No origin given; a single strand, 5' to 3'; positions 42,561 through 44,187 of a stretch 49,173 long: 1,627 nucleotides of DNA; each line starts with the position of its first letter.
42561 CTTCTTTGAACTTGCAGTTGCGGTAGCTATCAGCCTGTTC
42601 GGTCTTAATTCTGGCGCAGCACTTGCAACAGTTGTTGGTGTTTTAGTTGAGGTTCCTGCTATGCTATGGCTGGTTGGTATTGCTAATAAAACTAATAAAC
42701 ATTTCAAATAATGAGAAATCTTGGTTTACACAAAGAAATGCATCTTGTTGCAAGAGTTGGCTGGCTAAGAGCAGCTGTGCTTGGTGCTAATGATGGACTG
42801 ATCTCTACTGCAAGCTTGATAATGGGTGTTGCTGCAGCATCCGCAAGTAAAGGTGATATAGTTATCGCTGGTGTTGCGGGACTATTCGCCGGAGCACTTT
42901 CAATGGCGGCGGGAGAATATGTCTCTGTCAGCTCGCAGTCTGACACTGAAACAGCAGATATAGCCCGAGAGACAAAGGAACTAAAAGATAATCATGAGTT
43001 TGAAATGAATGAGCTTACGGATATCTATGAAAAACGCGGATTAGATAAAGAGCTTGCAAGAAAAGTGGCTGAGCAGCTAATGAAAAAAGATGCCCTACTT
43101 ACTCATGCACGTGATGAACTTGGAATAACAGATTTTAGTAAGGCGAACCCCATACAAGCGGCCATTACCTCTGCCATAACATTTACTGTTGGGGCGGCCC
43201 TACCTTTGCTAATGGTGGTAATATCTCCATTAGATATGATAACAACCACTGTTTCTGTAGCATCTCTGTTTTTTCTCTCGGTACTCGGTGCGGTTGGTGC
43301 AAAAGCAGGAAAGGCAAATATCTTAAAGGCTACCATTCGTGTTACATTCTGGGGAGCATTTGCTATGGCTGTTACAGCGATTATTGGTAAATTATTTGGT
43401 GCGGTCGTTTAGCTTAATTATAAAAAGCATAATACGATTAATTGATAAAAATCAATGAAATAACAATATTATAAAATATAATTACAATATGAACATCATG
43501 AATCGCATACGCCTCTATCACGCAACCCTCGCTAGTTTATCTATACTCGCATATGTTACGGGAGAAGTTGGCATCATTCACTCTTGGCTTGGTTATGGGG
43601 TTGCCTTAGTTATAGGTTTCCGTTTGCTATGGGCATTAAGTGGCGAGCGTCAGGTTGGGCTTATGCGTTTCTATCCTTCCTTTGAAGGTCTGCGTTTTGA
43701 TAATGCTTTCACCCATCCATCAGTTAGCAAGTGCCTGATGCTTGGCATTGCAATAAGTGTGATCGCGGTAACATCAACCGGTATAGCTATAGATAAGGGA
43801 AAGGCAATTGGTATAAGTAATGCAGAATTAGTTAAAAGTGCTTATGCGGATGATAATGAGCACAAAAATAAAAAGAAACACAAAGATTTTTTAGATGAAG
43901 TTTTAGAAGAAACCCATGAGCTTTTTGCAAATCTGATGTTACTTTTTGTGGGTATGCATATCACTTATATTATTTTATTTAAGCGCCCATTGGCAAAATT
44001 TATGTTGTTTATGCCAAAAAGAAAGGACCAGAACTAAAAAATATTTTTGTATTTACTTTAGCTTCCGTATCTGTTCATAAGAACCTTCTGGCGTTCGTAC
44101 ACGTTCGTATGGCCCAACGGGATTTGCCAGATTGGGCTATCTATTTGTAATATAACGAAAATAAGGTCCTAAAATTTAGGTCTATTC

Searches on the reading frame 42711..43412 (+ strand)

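Call 8: search_protein_families(library=pfam, proteins=[window:42711-43412:+], max_evalue=0.01)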
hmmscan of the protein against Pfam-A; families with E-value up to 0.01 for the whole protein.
window:42711-43412:+ (233 aa): 1 family
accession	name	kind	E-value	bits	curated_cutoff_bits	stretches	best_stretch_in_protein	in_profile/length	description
PF01988.24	VIT1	-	1.6e-69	234.5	28.1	1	19-227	1-214/214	VIT family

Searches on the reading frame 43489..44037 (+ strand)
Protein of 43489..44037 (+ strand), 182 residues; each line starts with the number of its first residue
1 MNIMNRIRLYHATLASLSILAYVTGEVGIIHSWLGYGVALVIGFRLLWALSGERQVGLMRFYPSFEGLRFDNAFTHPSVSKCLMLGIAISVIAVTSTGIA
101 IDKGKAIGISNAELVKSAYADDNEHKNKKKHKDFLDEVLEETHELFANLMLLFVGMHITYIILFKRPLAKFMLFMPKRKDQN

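Call 8: search_protein_families(library=pfam, proteins=[window:43489-44037:+], max_evalue=0.01)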
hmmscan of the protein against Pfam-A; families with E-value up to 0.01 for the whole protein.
window:43489-44037:+ (182 aa): 1 family
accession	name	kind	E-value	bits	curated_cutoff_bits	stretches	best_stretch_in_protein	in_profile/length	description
PF01292.26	Ni_hydr_CYTB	-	6e-15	55.9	30.1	1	7-166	6-167/179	Prokaryotic cytochrome b561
